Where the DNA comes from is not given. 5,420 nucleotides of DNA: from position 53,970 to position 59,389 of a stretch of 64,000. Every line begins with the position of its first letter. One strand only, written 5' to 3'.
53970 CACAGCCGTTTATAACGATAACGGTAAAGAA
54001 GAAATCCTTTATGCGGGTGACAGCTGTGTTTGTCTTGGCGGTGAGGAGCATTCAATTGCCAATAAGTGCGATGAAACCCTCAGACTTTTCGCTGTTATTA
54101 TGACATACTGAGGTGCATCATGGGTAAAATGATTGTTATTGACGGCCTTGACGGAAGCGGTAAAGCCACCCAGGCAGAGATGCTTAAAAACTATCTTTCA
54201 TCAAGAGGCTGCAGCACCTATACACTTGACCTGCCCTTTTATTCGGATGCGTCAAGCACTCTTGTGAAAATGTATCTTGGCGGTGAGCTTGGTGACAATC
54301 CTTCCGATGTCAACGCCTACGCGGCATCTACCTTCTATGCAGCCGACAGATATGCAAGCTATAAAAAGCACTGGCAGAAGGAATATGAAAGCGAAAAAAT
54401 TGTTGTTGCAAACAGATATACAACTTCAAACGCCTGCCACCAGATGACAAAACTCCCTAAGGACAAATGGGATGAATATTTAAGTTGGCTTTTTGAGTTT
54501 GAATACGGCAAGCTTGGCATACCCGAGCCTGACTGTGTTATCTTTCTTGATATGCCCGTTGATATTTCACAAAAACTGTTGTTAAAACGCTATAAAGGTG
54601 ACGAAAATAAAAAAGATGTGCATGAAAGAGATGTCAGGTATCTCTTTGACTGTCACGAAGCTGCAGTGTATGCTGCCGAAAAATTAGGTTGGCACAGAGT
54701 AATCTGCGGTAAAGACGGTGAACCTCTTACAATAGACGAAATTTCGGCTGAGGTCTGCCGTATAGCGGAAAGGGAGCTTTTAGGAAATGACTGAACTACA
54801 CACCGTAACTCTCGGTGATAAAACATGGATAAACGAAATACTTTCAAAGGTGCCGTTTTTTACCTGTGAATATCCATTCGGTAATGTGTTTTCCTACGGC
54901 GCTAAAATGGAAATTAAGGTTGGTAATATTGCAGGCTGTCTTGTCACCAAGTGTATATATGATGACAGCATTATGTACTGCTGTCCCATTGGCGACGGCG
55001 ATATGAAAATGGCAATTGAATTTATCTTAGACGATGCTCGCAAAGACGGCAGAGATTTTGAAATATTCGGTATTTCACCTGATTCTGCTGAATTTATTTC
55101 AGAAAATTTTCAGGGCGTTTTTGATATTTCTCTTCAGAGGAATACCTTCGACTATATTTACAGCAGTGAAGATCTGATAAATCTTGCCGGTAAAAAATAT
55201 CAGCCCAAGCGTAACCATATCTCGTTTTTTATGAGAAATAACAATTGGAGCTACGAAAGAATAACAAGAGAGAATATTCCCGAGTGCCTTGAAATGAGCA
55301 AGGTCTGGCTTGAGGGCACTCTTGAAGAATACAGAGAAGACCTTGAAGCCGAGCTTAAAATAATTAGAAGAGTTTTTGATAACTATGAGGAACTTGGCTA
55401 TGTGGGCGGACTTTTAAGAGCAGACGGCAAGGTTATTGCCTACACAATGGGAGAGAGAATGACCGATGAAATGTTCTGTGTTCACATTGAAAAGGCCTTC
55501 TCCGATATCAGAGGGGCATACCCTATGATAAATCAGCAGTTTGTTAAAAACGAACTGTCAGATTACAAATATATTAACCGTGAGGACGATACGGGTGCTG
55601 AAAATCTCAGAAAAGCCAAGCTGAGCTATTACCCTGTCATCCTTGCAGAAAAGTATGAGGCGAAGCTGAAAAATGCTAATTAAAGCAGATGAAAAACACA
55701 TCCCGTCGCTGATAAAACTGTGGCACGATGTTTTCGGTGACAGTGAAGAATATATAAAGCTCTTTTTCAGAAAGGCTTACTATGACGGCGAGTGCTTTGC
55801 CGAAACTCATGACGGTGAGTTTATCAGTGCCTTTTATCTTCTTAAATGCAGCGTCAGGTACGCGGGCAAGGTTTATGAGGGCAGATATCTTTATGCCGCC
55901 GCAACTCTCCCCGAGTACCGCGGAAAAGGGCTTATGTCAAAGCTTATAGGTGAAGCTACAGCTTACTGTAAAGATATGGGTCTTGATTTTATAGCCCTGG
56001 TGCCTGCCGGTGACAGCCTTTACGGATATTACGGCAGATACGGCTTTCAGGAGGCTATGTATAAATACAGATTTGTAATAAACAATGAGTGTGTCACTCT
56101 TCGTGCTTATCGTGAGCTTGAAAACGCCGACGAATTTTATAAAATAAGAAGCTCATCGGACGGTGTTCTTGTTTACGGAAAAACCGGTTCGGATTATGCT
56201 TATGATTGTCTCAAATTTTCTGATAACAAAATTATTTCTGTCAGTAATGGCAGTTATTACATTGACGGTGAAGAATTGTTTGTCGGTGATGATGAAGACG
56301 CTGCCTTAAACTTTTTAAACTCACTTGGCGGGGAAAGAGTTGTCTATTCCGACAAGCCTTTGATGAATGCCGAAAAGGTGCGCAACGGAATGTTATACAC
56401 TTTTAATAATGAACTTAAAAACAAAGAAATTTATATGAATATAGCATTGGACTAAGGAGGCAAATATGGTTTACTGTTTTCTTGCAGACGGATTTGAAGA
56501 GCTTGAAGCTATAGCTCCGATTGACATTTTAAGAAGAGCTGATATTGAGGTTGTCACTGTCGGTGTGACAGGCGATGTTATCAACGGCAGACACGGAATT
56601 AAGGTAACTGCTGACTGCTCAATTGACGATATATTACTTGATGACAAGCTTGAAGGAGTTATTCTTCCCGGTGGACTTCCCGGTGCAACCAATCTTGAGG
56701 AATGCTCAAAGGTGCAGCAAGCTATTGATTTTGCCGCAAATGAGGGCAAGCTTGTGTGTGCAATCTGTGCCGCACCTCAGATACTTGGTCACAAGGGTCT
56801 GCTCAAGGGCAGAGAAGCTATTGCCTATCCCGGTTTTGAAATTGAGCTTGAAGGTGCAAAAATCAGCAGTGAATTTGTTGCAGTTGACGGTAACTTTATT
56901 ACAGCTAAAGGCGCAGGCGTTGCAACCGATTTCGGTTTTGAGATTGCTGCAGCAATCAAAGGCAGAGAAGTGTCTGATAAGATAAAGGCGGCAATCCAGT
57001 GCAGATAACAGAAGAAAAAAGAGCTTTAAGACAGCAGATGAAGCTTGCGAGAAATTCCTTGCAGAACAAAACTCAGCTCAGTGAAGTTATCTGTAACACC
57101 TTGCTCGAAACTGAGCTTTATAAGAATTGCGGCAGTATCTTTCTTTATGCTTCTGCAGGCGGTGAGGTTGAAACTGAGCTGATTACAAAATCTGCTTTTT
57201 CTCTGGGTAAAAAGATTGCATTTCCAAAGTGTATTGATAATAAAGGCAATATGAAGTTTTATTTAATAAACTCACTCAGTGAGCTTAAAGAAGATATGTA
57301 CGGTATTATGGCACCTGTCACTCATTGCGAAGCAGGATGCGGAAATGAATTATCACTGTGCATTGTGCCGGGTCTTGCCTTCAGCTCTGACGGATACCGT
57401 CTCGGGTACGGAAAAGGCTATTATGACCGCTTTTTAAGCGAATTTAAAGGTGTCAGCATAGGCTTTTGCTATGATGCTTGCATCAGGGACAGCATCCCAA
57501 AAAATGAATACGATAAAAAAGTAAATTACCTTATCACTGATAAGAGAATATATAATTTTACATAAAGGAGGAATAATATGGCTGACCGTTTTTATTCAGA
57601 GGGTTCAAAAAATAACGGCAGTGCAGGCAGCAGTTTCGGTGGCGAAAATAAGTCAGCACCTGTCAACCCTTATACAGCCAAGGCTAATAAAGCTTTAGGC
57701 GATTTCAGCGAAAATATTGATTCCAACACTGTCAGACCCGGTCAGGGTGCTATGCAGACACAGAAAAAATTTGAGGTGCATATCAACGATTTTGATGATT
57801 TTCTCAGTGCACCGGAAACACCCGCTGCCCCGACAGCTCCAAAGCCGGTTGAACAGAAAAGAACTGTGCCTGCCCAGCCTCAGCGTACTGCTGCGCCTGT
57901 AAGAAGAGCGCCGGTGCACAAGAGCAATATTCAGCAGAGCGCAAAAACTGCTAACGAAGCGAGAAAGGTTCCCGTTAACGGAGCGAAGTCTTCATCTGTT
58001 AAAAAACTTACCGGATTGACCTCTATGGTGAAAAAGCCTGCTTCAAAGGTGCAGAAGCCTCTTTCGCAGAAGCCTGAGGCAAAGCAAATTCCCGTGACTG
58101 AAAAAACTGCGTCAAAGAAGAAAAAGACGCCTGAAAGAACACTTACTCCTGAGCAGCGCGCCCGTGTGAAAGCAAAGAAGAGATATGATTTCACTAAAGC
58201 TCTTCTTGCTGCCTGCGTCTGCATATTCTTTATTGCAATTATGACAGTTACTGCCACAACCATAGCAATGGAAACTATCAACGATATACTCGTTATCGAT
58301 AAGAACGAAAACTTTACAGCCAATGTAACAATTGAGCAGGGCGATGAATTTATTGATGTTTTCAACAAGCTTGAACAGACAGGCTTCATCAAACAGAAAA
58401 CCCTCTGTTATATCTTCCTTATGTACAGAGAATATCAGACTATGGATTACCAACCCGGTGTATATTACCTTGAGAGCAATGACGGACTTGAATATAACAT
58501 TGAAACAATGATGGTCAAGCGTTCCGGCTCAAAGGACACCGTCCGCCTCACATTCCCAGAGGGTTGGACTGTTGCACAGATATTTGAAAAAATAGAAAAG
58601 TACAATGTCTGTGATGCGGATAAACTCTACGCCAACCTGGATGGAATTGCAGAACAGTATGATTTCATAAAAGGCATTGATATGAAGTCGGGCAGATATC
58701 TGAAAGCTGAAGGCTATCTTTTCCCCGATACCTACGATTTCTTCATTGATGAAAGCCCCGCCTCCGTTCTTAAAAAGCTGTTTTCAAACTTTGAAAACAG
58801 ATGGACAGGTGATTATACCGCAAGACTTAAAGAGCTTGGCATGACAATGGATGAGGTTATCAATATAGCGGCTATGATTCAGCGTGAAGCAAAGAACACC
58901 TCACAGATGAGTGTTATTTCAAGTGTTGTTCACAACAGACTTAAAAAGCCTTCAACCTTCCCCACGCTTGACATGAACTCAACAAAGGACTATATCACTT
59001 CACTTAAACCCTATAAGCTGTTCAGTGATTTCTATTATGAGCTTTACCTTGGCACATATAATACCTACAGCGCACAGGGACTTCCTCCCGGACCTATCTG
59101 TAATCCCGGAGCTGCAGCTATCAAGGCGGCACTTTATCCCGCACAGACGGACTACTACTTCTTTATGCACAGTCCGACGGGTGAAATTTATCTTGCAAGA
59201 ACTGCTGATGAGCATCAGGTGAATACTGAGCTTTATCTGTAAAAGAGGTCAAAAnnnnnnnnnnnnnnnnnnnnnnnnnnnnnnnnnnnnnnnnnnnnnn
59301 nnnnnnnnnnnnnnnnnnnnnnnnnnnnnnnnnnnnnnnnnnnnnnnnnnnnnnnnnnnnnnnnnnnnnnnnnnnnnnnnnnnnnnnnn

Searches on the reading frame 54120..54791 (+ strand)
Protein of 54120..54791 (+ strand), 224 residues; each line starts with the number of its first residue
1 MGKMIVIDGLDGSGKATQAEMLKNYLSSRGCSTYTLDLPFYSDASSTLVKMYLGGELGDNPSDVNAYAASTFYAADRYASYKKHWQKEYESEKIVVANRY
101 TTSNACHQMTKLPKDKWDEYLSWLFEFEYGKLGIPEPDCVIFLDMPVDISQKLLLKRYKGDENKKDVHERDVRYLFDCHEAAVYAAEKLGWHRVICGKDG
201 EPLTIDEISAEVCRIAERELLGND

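Call 52: search_protein_families(library=pfam, proteins=[window:54120-54791:+], max_evalue=0.00001)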
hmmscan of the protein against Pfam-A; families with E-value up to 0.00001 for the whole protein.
window:54120-54791:+ (224 aa): 2 families
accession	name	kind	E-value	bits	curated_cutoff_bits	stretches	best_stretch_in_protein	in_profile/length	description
PF02223.23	Thymidylate_kin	-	9.1e-16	58.5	27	1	7-166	1-150/185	Thymidylate kinase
PF01712.25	dNK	-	8.9e-06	26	27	0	5-181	1-165/203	Deoxynucleoside kinase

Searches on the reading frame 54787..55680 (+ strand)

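Call 52: search_protein_families(library=pfam, proteins=[window:54787-55680:+], max_evalue=0.00001)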
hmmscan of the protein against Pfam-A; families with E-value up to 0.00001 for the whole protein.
window:54787-55680:+ (298 aa): 1 family
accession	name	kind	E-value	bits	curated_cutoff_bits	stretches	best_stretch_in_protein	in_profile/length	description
PF09924.15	LPG_synthase_C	-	5.5e-48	164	27.5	1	24-292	6-297/298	Phosphatidylglycerol lysyltransferase, C-terminal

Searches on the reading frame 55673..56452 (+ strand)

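Call 52: search_protein_families(library=pfam, proteins=[window:55673-56452:+], max_evalue=0.00001)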
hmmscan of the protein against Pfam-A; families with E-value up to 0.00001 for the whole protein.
window:55673-56452:+ (260 aa): 2 families
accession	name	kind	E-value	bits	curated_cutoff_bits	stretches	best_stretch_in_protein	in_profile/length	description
PF13527.13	Acetyltransf_9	-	7.1e-20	71.7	25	1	4-126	4-125/127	Acetyltransferase (GNAT) domain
PF00583.31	Acetyltransf_1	-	2.8e-07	31.3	20.7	1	33-125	24-116/116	Acetyltransferase (GNAT) family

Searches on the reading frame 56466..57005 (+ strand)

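Call 52: search_protein_families(library=pfam, proteins=[window:56466-57005:+], max_evalue=0.00001)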
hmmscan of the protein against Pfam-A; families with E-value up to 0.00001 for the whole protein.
window:56466-57005:+ (180 aa): 1 family
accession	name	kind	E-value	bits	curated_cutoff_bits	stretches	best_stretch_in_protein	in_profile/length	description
PF01965.30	DJ-1_PfpI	-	6.7e-41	140.3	26.6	1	2-162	3-164/165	DJ-1/PfpI family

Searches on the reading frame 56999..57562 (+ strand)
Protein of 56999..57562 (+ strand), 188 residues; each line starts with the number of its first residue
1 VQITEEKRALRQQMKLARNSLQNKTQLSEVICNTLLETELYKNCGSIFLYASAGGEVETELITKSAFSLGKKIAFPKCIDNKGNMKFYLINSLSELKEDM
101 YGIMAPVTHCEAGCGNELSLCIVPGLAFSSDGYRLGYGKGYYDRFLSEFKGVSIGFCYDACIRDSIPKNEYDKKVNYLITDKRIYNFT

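Call 53: search_protein_families(library=pfam, proteins=[window:56999-57562:+], max_evalue=0.00001)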
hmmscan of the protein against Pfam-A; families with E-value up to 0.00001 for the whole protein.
window:56999-57562:+ (188 aa): 1 family
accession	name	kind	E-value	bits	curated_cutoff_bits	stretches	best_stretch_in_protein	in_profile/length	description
PF01812.26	5-FTHF_cyc-lig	-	2e-35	122.8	27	1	7-180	1-185/186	5-formyltetrahydrofolate cyclo-ligase family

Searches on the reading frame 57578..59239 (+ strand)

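Call 53: search_protein_families(library=pfam, proteins=[window:57578-59239:+], max_evalue=0.00001)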
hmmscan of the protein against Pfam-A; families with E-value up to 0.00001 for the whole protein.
window:57578-59239:+ (554 aa): 1 family
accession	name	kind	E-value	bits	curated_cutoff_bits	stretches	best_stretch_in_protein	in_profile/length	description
PF02618.21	YceG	-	1.7e-64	218.4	32.4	1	250-550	1-273/275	YceG-like family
